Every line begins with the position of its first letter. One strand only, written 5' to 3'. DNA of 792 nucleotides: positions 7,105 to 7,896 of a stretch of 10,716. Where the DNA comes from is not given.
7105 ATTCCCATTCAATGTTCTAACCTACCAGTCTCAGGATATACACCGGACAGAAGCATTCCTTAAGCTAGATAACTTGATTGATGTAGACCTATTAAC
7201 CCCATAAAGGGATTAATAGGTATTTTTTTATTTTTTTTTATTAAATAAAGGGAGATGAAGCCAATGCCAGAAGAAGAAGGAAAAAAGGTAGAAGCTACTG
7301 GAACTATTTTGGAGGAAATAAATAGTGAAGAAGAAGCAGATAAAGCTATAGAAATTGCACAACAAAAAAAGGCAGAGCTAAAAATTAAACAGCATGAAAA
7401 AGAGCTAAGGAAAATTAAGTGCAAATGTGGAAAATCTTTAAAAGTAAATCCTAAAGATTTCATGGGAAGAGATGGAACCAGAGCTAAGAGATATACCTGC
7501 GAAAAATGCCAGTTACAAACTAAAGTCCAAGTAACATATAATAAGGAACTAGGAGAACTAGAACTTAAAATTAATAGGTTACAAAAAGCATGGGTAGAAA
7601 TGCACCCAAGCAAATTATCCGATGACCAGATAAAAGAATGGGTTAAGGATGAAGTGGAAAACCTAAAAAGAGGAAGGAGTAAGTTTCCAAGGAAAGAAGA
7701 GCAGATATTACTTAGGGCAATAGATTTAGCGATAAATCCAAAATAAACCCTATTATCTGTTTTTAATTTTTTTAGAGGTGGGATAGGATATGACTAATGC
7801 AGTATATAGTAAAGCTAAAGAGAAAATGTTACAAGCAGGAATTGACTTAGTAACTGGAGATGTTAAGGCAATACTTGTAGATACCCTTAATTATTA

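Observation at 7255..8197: No tail tube, tape-measure or baseplate genes between capsid and fibre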

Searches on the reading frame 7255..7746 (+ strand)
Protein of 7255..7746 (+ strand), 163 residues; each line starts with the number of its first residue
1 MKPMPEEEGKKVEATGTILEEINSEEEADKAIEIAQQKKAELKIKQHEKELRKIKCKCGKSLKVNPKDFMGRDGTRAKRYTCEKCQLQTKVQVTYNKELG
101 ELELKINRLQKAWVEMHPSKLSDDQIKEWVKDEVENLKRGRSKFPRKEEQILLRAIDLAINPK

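Call 4: search_protein_families(library=pfam, proteins=[window:7255-7746:+], max_evalue=0.1)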
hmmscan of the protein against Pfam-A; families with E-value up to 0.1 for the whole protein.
window:7255-7746:+ (163 aa): 0 families

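Call 5: search_protein_families(library=phrogs, proteins=[window:7255-7746:+], max_evalue=0.1)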
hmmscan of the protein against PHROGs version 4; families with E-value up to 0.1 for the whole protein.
window:7255-7746:+ (163 aa): 2 families
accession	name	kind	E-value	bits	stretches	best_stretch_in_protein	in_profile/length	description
phrog_3387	-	unknown function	0.055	14.7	1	2-53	20-71/95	-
phrog_4206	-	unknown function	0.06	14.4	1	19-87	34-99/147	-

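Call 25: search_solved_structures(query=window:7255-7746:+, max_evalue=10)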
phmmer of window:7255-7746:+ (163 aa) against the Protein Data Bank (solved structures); distinct sequences matched with E-value up to 10: 0.

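Call 51: search_dna_similar(query=window:7255-7743:+, collection=phages, mode=protein, max_evalue=0.01, max_rows=20)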
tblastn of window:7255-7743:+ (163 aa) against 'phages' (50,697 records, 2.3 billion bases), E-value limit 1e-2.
No match.

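Call 59: search_protein_representatives(protein=window:7255-7746:+)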
Query: 163 residues. Proteins with E-value up to 0.001 (for the whole library): 23; up to 1e-10: 6; up to 1e-30: 1. The best 23 are listed.
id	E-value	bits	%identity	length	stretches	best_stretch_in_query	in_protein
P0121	9.6e-62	223.9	69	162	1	4-163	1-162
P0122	2.2e-19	86.4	40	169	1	28-163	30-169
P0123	2.2e-15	73.4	34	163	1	36-163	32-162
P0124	2.9e-14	69.8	32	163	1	24-157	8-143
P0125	6.7e-13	65.3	31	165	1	20-154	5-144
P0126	8.1e-13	65.1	33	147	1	21-155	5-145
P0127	5.2e-09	52.7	30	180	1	20-161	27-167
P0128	3.4e-08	50.1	31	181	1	4-158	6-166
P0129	6.6e-08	49.1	30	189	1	23-158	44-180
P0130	1.1e-07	48.4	33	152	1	23-156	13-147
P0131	5.0e-07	46.3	31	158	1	21-161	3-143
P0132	5.5e-07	46.2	32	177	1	7-155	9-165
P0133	1.1e-06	45.2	29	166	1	6-161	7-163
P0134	4.1e-06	43.3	30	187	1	2-158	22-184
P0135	8.2e-06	42.3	28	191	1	35-160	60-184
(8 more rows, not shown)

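Call 61: find_encoding_contigs(protein=P0122, flank=8000, max_places=3)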
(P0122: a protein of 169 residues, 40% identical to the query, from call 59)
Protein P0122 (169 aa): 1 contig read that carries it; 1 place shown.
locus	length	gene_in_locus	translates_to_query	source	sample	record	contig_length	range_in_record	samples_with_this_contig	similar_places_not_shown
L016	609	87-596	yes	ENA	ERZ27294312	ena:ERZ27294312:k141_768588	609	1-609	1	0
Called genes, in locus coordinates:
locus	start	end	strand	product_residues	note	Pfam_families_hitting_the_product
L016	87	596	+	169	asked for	-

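Call 62: find_encoding_contigs(protein=P0123, flank=8000, max_places=2)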
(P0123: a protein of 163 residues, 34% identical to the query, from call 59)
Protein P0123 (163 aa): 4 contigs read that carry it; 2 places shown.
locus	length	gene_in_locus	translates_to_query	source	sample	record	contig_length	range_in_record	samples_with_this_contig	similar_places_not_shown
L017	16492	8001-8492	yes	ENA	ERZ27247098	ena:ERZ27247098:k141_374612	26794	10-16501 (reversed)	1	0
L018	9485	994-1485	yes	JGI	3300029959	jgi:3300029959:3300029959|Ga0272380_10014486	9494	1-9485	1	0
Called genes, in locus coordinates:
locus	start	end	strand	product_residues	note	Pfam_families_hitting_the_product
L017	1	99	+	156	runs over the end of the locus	-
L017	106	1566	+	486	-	-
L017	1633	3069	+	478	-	PF04860:Phage_portal (weak)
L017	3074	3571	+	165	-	-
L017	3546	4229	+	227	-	-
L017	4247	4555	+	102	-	-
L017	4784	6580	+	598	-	-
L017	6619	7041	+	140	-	-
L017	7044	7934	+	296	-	PF04454:Linocin_M18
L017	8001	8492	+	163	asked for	-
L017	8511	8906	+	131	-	-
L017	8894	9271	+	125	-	-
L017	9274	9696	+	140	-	-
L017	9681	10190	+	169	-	-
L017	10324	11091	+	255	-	-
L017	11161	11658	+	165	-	-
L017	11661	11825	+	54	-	-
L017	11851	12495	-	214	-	-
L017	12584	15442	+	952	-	-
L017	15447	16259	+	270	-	-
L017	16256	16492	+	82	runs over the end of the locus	?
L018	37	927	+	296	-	PF04454:Linocin_M18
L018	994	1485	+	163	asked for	-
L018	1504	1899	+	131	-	-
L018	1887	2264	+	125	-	-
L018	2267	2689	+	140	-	-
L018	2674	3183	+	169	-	-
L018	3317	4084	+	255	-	-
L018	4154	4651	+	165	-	-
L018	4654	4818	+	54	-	-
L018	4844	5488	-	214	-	-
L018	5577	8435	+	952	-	-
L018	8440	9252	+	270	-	-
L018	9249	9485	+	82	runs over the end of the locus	?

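Call 63: find_encoding_contigs(protein=P0129, flank=8000, max_places=2)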
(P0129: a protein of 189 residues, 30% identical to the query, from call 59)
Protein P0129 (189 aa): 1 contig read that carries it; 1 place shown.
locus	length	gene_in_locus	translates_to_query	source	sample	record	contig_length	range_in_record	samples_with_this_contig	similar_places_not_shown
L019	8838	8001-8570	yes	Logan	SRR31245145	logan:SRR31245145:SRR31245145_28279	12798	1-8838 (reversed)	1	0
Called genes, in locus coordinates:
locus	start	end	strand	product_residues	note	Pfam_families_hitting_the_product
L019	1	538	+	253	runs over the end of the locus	-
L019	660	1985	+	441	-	-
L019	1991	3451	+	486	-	-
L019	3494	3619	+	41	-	-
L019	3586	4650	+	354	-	-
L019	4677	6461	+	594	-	-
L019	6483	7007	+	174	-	-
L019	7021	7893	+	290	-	PF04454:Linocin_M18 (weak)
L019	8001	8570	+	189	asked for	-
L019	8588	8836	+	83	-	?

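Call 112: search_protein_families(library=phrogs, alignment_id=A2, max_evalue=0.01)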
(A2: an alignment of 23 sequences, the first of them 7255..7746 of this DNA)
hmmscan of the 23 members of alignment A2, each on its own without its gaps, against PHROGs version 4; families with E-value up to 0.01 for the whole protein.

A. member 1, window:7255-7746:+ (163 aa): 0 families

B. families by the number of members that match (of 23 scanned): 10 families
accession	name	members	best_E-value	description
phrog_2834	-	3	9e-06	-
phrog_6422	-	3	2e-05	Lar-like restriction alleviation protein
phrog_5602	-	2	0.00022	-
phrog_1035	-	1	0.00045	endonuclease VII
phrog_25323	-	1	0.0011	-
phrog_4615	-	1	0.0013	-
phrog_6861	-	1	0.0015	-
phrog_10675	-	1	0.0016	-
phrog_4173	-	1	0.0032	-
phrog_3786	-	1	0.0059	-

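Call 113: search_protein_families(library=pfam, alignment_id=A2, max_evalue=0.01)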
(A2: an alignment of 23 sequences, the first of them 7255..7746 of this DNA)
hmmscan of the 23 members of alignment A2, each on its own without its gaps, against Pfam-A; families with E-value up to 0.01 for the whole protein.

A. member 1, window:7255-7746:+ (163 aa): 0 families

B. families by the number of members that match (of 23 scanned): 19 families
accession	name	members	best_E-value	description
PF02318.22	FYVE_2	4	9.7e-05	FYVE-type zinc finger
PF13248.11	Zn_ribbon_3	3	0.00054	zinc-ribbon domain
PF12773.13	DZR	3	0.0017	Double zinc ribbon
PF23454.1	Zn_ribbon_Brz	2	0.00064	Transcriptional regulator Brz zinc beta ribbon domain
PF24292.1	DUF7479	2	0.002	Domain of unknown function (DUF7479)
PF14354.12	Lar_restr_allev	1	0.00017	Restriction alleviation protein Lar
PF24481.2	CT398_CC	1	0.00028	CT398-like coiled coil hairpin domain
PF10601.15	zf-LITAF-like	1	0.00045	LITAF-like zinc ribbon domain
PF05876.18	GpA_ATPase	1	0.0012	Phage terminase large subunit gpA, ATPase domain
PF20097.4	DUF6487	1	0.0018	Domain of unknown function (DUF6487)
PF20120.5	DUF6510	1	0.0034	Family of unknown function (DUF6510)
PF11331.13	Zn_ribbon_12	1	0.0036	EDR4 zinc-ribbon domain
PF21276.3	ZNF512_C2HC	1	0.0053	Zinc finger protein 512, C2HC zinc finger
PF21957.2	Zn_ribbon_16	1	0.0062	Zinc beta-ribbon finger, putative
PF05129.18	Zn_ribbon_Elf1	1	0.0063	Transcription elongation factor Elf1 like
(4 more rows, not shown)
